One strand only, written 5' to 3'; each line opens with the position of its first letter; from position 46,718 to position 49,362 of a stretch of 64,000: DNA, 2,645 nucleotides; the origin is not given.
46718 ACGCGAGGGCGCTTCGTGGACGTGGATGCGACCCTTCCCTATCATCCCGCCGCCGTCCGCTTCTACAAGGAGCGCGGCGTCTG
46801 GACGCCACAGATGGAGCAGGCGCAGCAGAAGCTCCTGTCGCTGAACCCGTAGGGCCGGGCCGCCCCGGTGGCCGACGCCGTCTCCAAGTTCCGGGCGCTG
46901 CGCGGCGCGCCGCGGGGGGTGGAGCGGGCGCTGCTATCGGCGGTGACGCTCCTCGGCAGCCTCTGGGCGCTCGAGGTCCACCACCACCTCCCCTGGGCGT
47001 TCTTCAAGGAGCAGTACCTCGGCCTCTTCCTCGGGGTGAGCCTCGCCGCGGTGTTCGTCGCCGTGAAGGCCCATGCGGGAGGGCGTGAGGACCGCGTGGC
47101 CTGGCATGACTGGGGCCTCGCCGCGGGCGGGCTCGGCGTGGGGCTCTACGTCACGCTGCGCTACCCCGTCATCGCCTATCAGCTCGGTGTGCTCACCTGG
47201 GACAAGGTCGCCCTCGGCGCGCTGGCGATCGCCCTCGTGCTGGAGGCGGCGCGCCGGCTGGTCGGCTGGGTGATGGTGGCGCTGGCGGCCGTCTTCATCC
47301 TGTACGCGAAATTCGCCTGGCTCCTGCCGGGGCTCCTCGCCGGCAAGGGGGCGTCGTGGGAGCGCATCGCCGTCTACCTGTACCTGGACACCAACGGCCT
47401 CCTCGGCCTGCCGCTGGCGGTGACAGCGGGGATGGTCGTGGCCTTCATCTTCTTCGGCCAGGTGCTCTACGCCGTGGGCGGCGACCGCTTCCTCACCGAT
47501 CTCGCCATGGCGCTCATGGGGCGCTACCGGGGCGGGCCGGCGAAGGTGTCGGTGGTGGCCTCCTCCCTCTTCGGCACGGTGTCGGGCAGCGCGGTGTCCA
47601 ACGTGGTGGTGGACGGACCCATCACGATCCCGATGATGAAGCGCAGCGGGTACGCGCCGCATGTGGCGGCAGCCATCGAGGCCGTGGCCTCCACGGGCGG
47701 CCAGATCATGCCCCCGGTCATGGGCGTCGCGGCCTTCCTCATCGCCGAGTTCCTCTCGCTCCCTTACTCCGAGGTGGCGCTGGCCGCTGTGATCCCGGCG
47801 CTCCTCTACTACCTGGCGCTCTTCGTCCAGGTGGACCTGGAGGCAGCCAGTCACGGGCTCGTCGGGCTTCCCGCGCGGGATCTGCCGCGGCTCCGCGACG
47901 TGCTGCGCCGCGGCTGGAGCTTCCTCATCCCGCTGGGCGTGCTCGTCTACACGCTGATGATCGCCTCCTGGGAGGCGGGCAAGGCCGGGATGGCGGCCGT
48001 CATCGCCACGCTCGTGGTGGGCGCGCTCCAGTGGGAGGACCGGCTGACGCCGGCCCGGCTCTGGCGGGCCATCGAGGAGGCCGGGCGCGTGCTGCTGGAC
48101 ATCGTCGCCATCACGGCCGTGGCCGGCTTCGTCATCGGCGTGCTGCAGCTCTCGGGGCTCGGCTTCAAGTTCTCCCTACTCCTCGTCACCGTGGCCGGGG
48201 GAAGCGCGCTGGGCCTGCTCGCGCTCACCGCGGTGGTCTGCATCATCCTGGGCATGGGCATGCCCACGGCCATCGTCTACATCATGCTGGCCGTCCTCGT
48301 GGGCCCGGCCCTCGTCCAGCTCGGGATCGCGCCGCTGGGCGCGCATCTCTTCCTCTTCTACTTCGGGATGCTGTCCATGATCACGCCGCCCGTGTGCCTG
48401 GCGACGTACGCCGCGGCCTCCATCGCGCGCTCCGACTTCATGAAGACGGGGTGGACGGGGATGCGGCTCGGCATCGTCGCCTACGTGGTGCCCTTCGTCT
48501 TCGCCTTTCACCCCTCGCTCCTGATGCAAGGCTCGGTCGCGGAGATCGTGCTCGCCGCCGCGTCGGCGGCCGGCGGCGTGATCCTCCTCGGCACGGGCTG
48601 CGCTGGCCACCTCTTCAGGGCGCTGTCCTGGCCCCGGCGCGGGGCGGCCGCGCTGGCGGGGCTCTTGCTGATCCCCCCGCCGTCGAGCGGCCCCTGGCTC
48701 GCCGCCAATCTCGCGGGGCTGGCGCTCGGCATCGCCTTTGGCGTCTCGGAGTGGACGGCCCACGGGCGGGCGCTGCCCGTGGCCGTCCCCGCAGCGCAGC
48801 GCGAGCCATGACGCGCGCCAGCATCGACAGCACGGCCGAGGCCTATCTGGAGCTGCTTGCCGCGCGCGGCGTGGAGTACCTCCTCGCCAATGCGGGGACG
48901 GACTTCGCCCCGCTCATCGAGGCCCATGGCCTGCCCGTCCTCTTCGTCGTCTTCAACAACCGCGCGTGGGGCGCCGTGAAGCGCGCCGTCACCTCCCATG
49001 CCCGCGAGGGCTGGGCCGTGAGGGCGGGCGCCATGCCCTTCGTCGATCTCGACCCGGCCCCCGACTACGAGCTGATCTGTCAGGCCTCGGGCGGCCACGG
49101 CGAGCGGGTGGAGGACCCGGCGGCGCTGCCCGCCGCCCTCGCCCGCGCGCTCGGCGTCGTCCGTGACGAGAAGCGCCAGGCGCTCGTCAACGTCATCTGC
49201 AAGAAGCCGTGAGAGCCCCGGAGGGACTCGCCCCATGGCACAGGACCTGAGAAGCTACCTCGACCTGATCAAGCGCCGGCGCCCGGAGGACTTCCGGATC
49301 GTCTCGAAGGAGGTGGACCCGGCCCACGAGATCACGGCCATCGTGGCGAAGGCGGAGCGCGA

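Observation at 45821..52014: TAXI-TRAP importer + UbiD-family decarboxylase + acyl-CoA ligase cluster, with a ThDP-enzyme gene reduced to a 134-aa stub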

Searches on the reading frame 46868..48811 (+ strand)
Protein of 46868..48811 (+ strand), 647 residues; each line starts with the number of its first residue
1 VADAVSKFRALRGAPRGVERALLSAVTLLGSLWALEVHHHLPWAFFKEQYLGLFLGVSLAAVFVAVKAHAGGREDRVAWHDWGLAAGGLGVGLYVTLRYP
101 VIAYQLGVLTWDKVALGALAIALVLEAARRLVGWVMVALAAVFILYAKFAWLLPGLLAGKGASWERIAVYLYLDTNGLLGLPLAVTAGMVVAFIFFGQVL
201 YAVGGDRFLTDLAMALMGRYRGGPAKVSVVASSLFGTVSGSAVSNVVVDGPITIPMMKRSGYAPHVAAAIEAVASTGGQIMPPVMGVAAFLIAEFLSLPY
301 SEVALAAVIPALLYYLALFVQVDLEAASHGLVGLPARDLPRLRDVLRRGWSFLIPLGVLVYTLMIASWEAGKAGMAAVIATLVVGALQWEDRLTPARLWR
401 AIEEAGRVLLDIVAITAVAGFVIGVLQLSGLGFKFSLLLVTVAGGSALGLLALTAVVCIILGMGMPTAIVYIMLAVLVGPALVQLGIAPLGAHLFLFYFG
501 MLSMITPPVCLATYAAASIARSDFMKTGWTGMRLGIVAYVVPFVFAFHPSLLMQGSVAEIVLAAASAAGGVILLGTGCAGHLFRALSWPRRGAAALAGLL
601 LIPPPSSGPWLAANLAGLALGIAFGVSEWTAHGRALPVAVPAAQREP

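Call 5: search_protein_families(library=pfam, proteins=[window:46868-48811:+], max_evalue=0.01)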
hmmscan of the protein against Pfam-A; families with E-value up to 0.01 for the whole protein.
window:46868-48811:+ (647 aa): 1 family
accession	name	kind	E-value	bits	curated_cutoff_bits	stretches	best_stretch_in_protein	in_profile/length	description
PF06808.19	DctM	-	1.4e-92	311.2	23.8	1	120-559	2-412/413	Tripartite ATP-independent periplasmic transporter, DctM component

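Call 16: search_protein_families(library=ncbifam, proteins=[window:46868-48811:+], max_evalue=0.00001)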
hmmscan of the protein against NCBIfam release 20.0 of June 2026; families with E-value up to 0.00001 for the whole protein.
window:46868-48811:+ (647 aa): 3 families
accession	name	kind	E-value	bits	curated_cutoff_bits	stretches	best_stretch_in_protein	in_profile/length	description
TIGR02123.1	TRAP_fused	subfamily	4.2e-183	610.4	320.65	1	26-620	11-600/615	TRAP transporter fused permease subunit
TIGR00786.1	dctM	subfamily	4.4e-29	101.5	268.45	1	193-526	46-375/405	TRAP transporter large permease subunit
NF011634.1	PRK15060.1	equivalog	1.6e-12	47.2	800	1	191-553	60-418/425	2,3-diketo-L-gulonate TRAP transporter large permease YiaN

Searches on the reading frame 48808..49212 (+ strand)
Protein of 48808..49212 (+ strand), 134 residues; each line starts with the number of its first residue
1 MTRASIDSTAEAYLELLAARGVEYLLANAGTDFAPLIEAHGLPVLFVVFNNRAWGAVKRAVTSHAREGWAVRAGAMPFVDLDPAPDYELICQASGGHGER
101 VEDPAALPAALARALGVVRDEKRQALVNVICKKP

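Call 5: search_protein_families(library=pfam, proteins=[window:48808-49212:+], max_evalue=0.01)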
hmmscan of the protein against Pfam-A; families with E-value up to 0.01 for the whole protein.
window:48808-49212:+ (134 aa): 2 families
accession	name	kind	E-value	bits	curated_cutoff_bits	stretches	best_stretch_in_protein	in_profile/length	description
PF02775.26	TPP_enzyme_C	-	7.7e-10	39.2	21.9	1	40-129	71-151/151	Thiamine pyrophosphate enzyme, C-terminal TPP binding domain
PF21746.2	DUF6869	-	0.0055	17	30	0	7-39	39-71/107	Family of unknown function (DUF6869)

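Call 16: search_protein_families(library=ncbifam, proteins=[window:48808-49212:+], max_evalue=0.00001)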
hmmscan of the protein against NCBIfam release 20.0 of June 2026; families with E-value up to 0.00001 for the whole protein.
window:48808-49212:+ (134 aa): 8 families
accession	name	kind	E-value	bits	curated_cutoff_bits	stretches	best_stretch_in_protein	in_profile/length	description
NF006203.0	PRK08327.1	equivalog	6.3e-35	120.7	456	2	39-133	476-570/571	thiamine pyrophosphate-requiring protein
NF004516.0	PRK05858.1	equivalog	4.3e-09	35.4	587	1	32-130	449-534/548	acetolactate synthase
NF005713.0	PRK07525.1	subfamily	2.5e-08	32.8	620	1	39-133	477-564/592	sulfoacetaldehyde acetyltransferase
TIGR03457.1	sulphoacet_xsc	equivalog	7.9e-08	31.1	676.4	1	39-133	472-558/579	sulfoacetaldehyde acetyltransferase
NF058623.1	HdaclCoAlyACT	equivalog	8.9e-07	27.9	600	1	40-116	462-530/575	2-hydroxyacyl-CoA lyase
NF004807.0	PRK06154.1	equivalog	1.2e-06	27.5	607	1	84-133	508-556/565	thiamine pyrophosphate-requiring protein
NF006052.0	PRK08199.1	subfamily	3.6e-06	25.5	539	1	39-129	457-535/559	thiamine pyrophosphate protein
NF006122.0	PRK08266.1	subfamily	8.4e-06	24.5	571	0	39-116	444-513/543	hypothetical protein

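Call 70: find_homologous_proteins(query=window:48808-49212:+, max_evalue=1e-10)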
Query window:48808-49212:+ (134 aa): 153 proteins with E <= 1e-10 among 1061 candidates; the best 120 are listed.
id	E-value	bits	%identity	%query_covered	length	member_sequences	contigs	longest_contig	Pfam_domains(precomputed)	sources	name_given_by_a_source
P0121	5.5e-82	290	100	100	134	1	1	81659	PF02775.27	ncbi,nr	ncbi:MAG: hypothetical protein HYV93_03905 [Candidatus Rokubacteria bacterium]|nr:hypothetical prote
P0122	6.0e-46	174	86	68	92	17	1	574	PF02775.27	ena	-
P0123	1.2e-45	173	80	72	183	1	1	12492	PF02775.27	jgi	jgi:acetolactate synthase-1/2/3 large subunit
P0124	1.5e-44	169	80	72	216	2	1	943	PF02775.27,PF00676.26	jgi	jgi:acetolactate synthase-1/2/3 large subunit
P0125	4.2e-44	168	85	68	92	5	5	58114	PF02775.27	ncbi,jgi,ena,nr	ncbi:MAG: hypothetical protein A2X50_15110 [Candidatus Rokubacteria bacterium GWF2_70_14]|nr:MAG: hy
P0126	2.2e-43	166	80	72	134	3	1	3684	PF02775.27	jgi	-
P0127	4.8e-43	165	77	72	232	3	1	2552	PF02775.27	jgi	-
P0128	1.0e-42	163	76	72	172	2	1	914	PF02775.27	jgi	-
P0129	1.2e-42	163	76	72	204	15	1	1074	PF02775.27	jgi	-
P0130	1.6e-42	163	77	72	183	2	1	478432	PF02775.27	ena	-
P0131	1.6e-42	163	81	69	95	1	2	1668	PF02775.27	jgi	jgi:acetolactate synthase-1/2/3 large subunit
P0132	2.9e-42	162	77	72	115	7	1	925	PF02775.27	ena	-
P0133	3.1e-42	162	77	72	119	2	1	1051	PF02775.27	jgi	jgi:acetolactate synthase-1/2/3 large subunit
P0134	3.2e-42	162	78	72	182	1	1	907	PF02775.27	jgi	jgi:acetolactate synthase-1/2/3 large subunit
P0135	5.0e-42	161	77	72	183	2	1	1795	PF02775.27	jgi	jgi:acetolactate synthase-1/2/3 large subunit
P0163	2.3e-38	149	75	68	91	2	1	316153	PF02775.27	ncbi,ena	-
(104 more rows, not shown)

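Call 71: find_encoding_contigs(protein=P0130, flank=6000, max_places=2)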
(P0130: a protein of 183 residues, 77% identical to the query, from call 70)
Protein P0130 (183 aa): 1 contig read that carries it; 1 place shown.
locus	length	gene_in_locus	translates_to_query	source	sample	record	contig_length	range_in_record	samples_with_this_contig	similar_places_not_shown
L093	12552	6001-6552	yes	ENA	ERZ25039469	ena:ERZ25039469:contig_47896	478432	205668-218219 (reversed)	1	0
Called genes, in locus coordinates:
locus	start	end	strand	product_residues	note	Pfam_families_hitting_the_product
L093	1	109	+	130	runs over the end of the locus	PF00903:Glyoxalase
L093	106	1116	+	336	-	PF01075:Glyco_transf_9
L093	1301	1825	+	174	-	PF00571:CBS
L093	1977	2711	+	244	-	PF00487:FA_desaturase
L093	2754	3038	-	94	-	-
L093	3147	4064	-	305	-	PF03446:NAD_binding_2, PF03807:F420_oxidored, PF14833:NAD_binding_11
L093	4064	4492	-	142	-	PF01042:Ribonuc_L-PSP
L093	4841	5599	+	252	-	PF02776:TPP_enzyme_N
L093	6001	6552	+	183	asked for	PF02775:TPP_enzyme_C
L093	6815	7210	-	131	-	-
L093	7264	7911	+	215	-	PF01977:UbiD, PF20696:UbiD_C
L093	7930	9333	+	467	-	PF00501:AMP-binding, PF13193:AMP-binding_C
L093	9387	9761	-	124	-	-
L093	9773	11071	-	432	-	-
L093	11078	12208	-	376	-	PF00144:Beta-lactamase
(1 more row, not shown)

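Call 72: find_encoding_contigs(protein=P0163, flank=6000, max_places=2)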
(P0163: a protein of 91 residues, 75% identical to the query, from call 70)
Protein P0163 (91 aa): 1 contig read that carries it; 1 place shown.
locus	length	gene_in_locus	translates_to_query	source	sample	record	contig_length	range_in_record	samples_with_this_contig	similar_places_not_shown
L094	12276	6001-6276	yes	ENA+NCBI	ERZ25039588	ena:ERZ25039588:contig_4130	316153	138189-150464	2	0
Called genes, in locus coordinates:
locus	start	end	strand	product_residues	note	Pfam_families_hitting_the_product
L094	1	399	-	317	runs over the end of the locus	PF00528:BPD_transp_1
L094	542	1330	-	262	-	-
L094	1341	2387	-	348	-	PF22613:Transketolase_C_1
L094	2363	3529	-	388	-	PF00456:Transketolase_N (weak), PF17831:PDH_E1_M, PF02779:Transket_pyr (weak)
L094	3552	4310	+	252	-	-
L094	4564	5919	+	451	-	PF02776:TPP_enzyme_N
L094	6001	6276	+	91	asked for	PF02775:TPP_enzyme_C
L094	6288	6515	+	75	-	PF13193:AMP-binding_C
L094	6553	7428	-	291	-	-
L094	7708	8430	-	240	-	-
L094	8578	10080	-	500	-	PF04909:Amidohydro_2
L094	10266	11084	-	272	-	PF02826:2-Hacid_dh_C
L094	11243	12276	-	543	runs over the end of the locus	PF00672:HAMP, PF00211:Guanylate_cyc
